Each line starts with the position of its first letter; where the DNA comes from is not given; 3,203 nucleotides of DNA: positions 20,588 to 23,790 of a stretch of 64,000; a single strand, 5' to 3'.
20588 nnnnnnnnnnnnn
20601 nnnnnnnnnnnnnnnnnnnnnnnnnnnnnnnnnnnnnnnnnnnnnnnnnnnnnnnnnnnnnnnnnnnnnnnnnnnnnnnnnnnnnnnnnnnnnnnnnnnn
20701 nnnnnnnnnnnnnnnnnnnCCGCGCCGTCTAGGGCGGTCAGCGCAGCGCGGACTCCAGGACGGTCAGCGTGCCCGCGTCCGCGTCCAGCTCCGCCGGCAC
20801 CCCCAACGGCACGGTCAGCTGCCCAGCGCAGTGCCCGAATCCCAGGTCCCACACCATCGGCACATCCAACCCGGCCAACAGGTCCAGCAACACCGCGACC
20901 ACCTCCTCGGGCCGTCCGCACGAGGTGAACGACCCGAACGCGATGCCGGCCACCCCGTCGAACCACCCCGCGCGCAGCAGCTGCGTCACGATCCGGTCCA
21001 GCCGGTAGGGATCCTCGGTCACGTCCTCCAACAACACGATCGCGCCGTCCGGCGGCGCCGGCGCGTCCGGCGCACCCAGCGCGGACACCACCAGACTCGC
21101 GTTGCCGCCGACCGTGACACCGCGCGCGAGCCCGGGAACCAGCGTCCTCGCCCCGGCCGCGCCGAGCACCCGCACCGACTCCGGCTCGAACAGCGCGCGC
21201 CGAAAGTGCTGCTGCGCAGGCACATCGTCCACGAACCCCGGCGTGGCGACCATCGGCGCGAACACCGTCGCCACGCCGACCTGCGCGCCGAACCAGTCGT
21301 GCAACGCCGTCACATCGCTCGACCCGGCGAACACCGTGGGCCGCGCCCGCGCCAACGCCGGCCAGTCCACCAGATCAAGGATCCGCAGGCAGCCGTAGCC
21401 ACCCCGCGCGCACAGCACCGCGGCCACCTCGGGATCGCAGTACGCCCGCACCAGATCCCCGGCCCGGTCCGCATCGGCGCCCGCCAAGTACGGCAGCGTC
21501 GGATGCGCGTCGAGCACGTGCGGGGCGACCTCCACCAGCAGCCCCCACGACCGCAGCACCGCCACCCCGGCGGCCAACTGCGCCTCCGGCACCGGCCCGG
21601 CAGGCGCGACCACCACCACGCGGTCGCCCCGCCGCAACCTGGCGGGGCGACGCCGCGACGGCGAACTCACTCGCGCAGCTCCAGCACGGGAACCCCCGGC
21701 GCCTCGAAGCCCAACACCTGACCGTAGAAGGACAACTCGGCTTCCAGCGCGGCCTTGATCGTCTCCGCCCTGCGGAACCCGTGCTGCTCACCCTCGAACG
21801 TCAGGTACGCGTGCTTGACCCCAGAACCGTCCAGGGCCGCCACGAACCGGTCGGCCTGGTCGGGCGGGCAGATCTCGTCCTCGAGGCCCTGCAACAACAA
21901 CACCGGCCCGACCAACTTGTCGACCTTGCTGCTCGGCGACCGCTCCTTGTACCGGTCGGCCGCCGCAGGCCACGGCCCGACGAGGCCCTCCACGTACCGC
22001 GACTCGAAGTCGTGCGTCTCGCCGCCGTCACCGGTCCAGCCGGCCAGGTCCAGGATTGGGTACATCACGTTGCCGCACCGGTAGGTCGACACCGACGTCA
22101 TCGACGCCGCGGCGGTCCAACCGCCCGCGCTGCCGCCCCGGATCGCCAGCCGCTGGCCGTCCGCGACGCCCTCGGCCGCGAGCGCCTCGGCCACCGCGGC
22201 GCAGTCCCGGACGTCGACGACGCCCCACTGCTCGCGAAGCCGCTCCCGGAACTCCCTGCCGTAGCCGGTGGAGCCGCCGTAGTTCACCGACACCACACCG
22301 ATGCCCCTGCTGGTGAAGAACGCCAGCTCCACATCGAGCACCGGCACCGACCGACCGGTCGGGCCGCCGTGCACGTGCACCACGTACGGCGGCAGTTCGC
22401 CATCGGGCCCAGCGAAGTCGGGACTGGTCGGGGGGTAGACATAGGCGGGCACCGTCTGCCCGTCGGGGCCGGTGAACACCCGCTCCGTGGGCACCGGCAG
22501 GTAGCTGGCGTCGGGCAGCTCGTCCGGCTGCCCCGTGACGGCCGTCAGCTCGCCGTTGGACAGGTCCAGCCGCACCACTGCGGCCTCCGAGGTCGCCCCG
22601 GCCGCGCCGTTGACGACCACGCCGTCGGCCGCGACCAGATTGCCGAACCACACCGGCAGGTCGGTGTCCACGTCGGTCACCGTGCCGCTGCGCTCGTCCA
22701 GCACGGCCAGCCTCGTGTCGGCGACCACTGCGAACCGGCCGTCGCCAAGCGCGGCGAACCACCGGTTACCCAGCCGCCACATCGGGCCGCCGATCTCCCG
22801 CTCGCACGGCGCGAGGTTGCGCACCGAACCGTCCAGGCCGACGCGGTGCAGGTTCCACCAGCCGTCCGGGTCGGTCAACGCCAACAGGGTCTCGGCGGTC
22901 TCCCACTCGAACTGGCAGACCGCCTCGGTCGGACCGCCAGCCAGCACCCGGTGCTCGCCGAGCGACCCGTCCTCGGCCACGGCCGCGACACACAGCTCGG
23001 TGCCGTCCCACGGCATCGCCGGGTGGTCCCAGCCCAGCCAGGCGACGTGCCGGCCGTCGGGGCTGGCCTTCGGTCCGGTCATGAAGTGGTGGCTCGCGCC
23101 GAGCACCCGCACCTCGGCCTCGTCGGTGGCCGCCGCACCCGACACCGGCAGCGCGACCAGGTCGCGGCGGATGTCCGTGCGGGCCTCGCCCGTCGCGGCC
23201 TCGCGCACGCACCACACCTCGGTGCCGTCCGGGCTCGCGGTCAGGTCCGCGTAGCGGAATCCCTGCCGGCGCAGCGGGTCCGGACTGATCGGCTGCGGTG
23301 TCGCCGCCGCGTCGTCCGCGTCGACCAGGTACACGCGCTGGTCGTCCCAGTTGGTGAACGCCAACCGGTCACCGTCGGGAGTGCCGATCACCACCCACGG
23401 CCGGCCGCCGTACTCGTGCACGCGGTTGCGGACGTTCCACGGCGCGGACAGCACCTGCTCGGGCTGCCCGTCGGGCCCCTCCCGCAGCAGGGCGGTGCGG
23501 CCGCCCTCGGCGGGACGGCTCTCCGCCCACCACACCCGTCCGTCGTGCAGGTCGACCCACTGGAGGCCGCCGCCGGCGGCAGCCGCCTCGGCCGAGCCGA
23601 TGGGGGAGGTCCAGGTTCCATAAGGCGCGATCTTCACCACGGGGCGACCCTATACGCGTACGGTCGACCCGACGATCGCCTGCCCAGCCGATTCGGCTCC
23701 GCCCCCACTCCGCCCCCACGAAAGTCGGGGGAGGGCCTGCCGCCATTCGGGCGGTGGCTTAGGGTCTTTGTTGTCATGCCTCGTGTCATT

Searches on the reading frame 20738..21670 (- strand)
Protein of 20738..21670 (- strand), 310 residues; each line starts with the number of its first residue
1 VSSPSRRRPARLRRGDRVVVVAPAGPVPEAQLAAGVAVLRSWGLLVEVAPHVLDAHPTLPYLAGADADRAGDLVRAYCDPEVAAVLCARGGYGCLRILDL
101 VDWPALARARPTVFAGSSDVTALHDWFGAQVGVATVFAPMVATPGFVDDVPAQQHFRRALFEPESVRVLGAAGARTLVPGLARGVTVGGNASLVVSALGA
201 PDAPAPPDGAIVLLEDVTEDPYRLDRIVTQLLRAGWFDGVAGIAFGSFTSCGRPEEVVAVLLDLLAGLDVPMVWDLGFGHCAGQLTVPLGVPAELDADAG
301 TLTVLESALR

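Call 4: search_protein_families(library=pfam, proteins=[window:20738-21670:-])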
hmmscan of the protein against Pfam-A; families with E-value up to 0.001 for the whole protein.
window:20738-21670:- (310 aa): 2 families
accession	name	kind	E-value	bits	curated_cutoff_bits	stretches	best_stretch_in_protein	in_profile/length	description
PF02016.21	Peptidase_S66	-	3.8e-32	111.4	25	1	18-137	1-120/121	LD-carboxypeptidase N-terminal domain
PF17676.7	Peptidase_S66C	-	1.1e-30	107.1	23.7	1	183-295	1-120/120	LD-carboxypeptidase C-terminal domain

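Call 7: search_protein_families(library=ncbifam, proteins=[window:20738-21670:-], max_evalue=0.01)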
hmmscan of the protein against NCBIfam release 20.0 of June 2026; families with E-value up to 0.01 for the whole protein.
window:20738-21670:- (310 aa): 1 family
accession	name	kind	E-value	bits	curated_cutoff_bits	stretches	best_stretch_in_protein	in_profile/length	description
NF008424.0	PRK11253.1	equivalog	1.6e-37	129.3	378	1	17-302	6-296/308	muramoyltetrapeptide carboxypeptidase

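Call 9: search_solved_structures(query=window:20738-21670:-, max_evalue=0.001, show_alignments=2)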
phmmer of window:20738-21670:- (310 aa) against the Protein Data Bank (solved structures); distinct sequences matched with E-value up to 0.001: 28.
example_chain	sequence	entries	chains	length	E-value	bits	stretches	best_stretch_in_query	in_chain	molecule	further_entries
1zrs_A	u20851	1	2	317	3.7e-27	98.6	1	16-297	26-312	hypothetical protein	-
1zl0_A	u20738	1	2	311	5.1e-27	98.1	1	16-297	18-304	hypothetical protein PA5198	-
6uuk_A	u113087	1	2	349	8.7e-27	97.4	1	16-302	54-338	Muramoyltetrapeptide carboxypeptidase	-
2aum_A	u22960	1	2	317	1.2e-26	96.9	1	16-297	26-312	hypothetical protein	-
2aun_A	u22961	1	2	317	1.1e-25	93.7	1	16-296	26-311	hypothetical protein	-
5z01_A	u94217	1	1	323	2.2e-24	89.5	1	62-296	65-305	Murein tetrapeptide carboxypeptidase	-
3sr3_A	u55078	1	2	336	5e-24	88.3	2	178-306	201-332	Microcin immunity protein MccF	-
3tyx_A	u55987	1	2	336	5e-24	88.3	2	178-306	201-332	Microcin immunity protein MccF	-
3gjz_A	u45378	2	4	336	5.1e-24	88.3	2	178-306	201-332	Microcin immunity protein MccF | Microcin C7 self-immunity protein mccF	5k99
5z03_A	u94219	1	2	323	5.7e-24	88.1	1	62-296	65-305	Murein tetrapeptide carboxypeptidase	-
3u1b_A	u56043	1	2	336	9.6e-24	87.4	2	178-306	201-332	Microcin immunity protein MccF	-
3t5m_A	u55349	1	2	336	1.3e-23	86.9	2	178-306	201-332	Microcin immunity protein MccF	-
4jvo_A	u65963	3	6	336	1.8e-22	83.2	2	178-306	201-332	Microcin immunity protein MccF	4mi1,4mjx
4h1h_A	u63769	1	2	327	1.7e-17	66.9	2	8-131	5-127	Lmo1638 protein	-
4inj_A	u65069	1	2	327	4.3e-17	65.5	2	8-131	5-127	Lmo1638 protein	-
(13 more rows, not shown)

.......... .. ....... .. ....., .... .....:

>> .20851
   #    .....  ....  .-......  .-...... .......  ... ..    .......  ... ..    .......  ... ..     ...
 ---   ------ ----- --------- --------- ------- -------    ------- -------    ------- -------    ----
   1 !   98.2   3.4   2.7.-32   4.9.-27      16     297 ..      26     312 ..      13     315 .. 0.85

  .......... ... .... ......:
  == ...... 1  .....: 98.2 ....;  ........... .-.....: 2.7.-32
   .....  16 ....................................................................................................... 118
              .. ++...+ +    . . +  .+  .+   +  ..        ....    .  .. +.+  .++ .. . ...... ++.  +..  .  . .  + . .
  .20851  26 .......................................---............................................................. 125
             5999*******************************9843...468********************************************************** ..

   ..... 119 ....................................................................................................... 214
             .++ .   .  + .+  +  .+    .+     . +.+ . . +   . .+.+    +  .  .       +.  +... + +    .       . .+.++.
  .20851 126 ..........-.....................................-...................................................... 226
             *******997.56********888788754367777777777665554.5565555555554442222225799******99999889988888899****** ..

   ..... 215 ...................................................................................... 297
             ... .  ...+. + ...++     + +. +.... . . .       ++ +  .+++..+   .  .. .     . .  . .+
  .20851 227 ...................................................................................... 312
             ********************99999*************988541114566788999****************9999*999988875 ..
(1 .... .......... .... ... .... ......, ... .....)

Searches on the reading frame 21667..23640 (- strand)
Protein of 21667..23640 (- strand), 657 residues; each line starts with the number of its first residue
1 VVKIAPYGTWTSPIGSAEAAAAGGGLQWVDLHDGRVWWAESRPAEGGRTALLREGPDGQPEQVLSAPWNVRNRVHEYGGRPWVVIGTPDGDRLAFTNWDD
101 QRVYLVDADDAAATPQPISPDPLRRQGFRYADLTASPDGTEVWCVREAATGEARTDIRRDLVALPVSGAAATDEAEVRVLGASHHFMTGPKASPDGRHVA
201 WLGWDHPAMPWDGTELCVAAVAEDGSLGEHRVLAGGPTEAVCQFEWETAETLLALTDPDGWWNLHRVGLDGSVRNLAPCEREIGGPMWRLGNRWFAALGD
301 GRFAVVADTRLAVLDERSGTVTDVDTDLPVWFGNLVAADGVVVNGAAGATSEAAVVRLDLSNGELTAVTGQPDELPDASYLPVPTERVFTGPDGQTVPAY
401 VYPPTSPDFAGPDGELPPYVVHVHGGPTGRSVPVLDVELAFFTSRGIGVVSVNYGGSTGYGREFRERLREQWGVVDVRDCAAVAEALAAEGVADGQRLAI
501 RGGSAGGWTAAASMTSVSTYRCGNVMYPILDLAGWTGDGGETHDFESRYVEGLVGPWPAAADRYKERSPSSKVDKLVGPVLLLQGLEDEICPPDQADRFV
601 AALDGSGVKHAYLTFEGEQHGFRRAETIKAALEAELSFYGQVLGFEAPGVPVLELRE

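Call 4: search_protein_families(library=pfam, proteins=[window:21667-23640:-])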
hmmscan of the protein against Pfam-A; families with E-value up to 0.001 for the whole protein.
window:21667-23640:- (657 aa): 3 families
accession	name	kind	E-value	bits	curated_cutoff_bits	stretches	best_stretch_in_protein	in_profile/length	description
PF00326.27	Peptidase_S9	-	9.9e-46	156.3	22.6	1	436-644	4-211/213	Prolyl oligopeptidase family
PF20434.5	BD-FAE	-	9.9e-06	25.6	26.8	1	418-603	14-215/215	BD-FAE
PF01738.24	DLH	-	4.2e-05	23.7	21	1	565-628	131-194/217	Dienelactone hydrolase family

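Call 7: search_protein_families(library=ncbifam, proteins=[window:21667-23640:-], max_evalue=0.01)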
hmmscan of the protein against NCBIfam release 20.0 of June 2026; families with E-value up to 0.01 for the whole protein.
window:21667-23640:- (657 aa): 6 families
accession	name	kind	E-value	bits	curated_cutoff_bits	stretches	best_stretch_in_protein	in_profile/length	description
NF053518.1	DipepPtdsDpp5Prph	equivalog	8.4e-11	41.1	900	1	319-620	332-631/655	dipeptidyl-peptidase Dpp5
NF007857.0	PRK10566.1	equivalog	3e-08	33.8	201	1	460-526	69-137/249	esterase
NF052354.1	EstLipQMycob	equivalog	2.4e-07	29.7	700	1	561-635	314-389/418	esterase LipQ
NF033523.0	lasso_peptidase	equivalog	1.3e-06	27.5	400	1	440-620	430-614/638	Atxe2 family lasso peptide isopeptidase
NF033149.0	CHL_hydrolase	equivalog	0.00014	20.9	500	1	394-513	58-165/310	chloramphenicol hydrolase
NF058653.1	LipP1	equivalog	0.0093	14.8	350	0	386-514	48-162/300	LipP1 family hormone-sensitive lipase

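Call 8: search_solved_structures(query=window:21667-23640:-, max_evalue=0.001)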
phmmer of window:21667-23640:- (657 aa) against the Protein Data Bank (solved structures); distinct sequences matched with E-value up to 0.001: 85 (the best 60 are shown).
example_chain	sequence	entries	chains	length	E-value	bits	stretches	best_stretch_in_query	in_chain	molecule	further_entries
3azo_A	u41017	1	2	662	1.9e-210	704.1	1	1-657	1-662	Aminopeptidase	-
3azp_A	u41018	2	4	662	5.6e-210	702.6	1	1-657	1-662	Aminopeptidase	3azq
7c72_A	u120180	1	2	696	2.3e-184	617.9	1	5-654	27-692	Prolyl oligopeptidase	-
4hxe_B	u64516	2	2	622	3.8e-19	71.8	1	413-622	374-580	Putative uncharacterized protein PH0594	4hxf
4hxg_A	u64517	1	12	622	9.9e-19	70.5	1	413-622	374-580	Putative uncharacterized protein PH0594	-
5l8s_A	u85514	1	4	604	4.2e-18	68.4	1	412-628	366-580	Amino acyl peptidase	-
8wt1_A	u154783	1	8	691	1.2e-17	66.9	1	347-625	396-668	S9 family peptidase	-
5yzm_A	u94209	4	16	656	5.5e-15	58.1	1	412-625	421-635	Acyl-peptide hydrolase, putative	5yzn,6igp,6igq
5yzo_A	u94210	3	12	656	1.5e-14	56.7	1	412-625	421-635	Acyl-peptide hydrolase, putative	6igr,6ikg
7ep9_G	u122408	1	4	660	7.8e-12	47.7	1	394-626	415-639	S9 family peptidase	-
2qzp_A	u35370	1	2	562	1.1e-11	47.2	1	270-601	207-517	Acylamino-acid-releasing enzyme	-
1ve6_A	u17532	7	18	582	1.3e-11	47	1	270-601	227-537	Acylamino-acid-releasing enzyme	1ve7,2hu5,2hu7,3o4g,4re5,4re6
7px8_A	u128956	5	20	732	1.4e-11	46.9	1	411-626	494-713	Acylamino-acid-releasing enzyme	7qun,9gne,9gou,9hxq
3o4j_A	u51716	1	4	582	3.1e-11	45.7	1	270-592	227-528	Acylamino-acid-releasing enzyme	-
2hu8_A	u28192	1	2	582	3.5e-11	45.5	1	270-601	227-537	Acylamino-acid-releasing enzyme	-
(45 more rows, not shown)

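Call 11: find_related_loci(query=window:21667-23640:-, collection=genome_contigs, flank=10000)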
Query window:21667-23640:- (657 aa) in genome_contigs; peptide patterns used: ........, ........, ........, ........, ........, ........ (x = any residue, [..] = any of these).
600 stretches matched a pattern (row limit reached: there are more); 581 encode a relative of the query (tblastn E <= 1e-3); the best 80 are kept; 80 distinct loci.
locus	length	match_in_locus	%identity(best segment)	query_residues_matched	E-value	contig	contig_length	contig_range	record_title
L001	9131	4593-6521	79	1-656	0e+0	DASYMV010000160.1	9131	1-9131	MAG TPA_asm: Pseudonocardiaceae bacterium isolate SMAG_U4384 k141_723275, whole genome shotgun sequence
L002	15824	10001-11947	77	1-656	0e+0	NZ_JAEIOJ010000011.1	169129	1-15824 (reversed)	Umezawaea beigongshangensis strain REN6 NODE_11_length_169129_cov_84.611954, whole genome shotgun sequence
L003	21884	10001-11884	70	1-657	0e+0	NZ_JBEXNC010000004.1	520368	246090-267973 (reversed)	Lentzea sp. NPDC003310 NPDC003310_1_H11.ctg-0004, whole genome shotgun sequence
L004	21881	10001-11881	69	1-656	0e+0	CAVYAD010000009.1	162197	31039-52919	MAG: uncultured Actinomycetota bacterium isolate MFD04212.bin.2.30 genome assembly, contig: contig_14896, whole genome s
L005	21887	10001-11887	69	1-657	0e+0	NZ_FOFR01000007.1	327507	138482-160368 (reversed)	Lentzea xinjiangensis strain CGMCC 4.3525, whole genome shotgun sequence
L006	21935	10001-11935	66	5-656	0e+0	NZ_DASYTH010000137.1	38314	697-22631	MAG: Actinophytocola sp. isolate SMAG_U4562 k141_2027370, whole genome shotgun sequence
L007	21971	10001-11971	66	1-657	0e+0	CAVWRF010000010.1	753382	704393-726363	MAG: Candidatus Melainabacteria bacterium isolate MFD01213.bin.2.175 genome assembly, contig: contig_2628, whole genome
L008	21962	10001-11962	65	1-655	0e+0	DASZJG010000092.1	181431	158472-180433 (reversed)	MAG TPA_asm: Pseudonocardiaceae bacterium isolate SMAG_U6623 k141_1003822, whole genome shotgun sequence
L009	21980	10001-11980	65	1-657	0e+0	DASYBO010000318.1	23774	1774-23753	MAG TPA_asm: Pseudonocardiaceae bacterium isolate SMAG_U4909 k141_1344770, whole genome shotgun sequence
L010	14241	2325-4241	64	1-656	0e+0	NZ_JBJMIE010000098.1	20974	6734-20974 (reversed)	MAG: Actinophytocola sp. isolate H1_18_all_fractions_conc_125_71_10 k255_1028709, whole genome shotgun sequence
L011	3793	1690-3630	64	1-656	0e+0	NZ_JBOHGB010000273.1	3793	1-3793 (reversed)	MAG: Actinophytocola sp. isolate SD8029_metabat2.bin.17 NODE_11776_length_3793_cov_5.632570, whole genome shotgun sequen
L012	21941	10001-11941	66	1-657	0e+0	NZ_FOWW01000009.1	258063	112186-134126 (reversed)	Amycolatopsis arida strain CGMCC 4.5579, whole genome shotgun sequence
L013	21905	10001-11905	64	1-656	0e+0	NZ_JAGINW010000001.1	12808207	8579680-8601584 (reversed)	Kibdelosporangium banguiense strain DSM 46670 Ga0451105_01, whole genome shotgun sequence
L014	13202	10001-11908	64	1-655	0e+0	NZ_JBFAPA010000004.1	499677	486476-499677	Actinocrispum sp. NPDC049592 NPDC049592_49_C7.ctg-0004, whole genome shotgun sequence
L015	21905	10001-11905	65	3-657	0e+0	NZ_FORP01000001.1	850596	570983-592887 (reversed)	Amycolatopsis sacchari strain DSM 44468, whole genome shotgun sequence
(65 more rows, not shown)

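Call 35: search_solved_structures(query=window:21667-23640:-, max_evalue=1e-100, show_alignments=2)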
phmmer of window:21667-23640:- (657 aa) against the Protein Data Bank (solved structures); distinct sequences matched with E-value up to 1e-100: 3.
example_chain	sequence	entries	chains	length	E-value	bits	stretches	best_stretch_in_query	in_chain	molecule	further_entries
3azo_A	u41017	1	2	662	1.9e-210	704.1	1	1-657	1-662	Aminopeptidase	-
3azp_A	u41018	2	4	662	5.6e-210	702.6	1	1-657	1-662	Aminopeptidase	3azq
7c72_A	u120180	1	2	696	2.3e-184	617.9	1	5-654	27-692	Prolyl oligopeptidase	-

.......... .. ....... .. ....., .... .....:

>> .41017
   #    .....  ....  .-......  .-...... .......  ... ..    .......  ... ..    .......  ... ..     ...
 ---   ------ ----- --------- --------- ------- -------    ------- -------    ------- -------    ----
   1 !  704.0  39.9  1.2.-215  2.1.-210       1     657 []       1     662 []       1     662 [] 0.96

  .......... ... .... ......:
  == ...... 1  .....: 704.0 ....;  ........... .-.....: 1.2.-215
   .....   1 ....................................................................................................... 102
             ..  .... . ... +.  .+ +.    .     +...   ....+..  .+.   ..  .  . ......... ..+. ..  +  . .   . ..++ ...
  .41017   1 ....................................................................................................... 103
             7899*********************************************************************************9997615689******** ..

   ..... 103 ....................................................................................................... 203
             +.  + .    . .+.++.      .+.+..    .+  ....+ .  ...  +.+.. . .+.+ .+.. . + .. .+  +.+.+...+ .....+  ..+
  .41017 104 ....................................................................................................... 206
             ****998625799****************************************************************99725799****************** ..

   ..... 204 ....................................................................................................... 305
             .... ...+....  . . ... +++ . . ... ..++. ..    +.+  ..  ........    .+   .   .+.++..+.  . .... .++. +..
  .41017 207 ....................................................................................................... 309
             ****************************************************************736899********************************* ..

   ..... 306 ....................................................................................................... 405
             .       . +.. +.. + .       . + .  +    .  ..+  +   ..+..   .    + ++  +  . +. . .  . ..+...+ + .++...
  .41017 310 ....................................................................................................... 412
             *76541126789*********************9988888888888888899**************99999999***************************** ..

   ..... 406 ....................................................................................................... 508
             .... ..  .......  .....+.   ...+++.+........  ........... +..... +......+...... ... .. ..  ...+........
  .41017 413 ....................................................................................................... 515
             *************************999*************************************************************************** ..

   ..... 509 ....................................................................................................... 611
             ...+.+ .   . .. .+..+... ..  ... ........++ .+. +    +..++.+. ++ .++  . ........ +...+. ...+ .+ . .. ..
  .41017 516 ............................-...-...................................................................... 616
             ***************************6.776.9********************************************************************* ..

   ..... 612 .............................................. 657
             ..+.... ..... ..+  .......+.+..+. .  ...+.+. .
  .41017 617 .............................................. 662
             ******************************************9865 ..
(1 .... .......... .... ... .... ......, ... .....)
